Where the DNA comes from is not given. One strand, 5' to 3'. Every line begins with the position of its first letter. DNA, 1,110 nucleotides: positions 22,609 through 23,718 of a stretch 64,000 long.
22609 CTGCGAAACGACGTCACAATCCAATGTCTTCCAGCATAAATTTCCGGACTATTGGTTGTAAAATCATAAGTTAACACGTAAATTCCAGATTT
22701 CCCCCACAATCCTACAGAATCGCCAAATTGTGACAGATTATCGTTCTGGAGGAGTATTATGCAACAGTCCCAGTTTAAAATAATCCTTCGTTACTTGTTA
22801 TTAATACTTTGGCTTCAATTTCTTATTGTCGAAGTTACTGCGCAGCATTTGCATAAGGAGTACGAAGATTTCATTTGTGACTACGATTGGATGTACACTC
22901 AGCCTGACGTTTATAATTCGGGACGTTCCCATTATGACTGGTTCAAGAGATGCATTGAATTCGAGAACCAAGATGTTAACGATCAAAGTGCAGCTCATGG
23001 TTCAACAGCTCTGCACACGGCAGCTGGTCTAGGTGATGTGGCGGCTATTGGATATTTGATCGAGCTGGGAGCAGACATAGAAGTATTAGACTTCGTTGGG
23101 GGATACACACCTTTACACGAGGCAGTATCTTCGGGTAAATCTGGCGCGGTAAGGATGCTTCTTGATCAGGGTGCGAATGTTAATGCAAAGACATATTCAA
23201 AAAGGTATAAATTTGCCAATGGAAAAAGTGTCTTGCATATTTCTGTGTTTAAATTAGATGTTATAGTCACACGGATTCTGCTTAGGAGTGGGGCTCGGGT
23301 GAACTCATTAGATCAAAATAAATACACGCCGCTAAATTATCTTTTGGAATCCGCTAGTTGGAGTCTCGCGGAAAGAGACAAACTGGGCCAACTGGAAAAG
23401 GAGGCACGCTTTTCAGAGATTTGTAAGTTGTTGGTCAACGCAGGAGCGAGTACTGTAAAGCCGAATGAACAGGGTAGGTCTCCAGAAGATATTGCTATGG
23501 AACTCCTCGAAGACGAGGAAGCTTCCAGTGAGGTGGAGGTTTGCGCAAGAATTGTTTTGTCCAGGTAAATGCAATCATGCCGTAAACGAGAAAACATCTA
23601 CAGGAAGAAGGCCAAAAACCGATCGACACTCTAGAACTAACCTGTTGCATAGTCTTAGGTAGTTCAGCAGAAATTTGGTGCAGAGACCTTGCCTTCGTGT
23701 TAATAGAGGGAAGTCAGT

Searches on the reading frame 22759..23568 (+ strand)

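Call 18: search_protein_families(library=pfam, proteins=[window:22759-23568:+], max_evalue=0.001)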
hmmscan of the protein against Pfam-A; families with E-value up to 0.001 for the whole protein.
window:22759-23568:+ (269 aa): 5 families
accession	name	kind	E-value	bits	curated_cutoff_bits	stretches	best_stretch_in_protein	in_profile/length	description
PF00023.36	Ank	-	1e-20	73.1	21.1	2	115-145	2-32/33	Ankyrin repeat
PF12796.13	Ank_2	-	5.7e-20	72.1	27.3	1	60-144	11-89/90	Ankyrin repeats (3 copies)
PF13606.12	Ank_3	-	1.9e-15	55.6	22.3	2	115-143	2-30/30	Ankyrin repeat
PF13637.12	Ank_4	-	7.9e-13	48.7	22.7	1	85-135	1-50/50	Ankyrin repeats (many copies)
PF13857.12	Ank_5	-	6.6e-09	36.4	27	0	114-145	15-46/56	Ankyrin repeats (many copies)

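Call 51: search_protein_families(library=padloc, proteins=[window:22759-23568:+], max_evalue=0.00001)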
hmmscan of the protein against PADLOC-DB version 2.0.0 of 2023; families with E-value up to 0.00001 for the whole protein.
window:22759-23568:+ (269 aa): 2 families
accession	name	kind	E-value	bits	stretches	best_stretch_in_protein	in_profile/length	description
PDLC04783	PDC-M72A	-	6.3e-13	46.7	1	71-146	287-360/392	-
PDLC02908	Ankyrin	-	7.3e-06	22.5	0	80-192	735-840/880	-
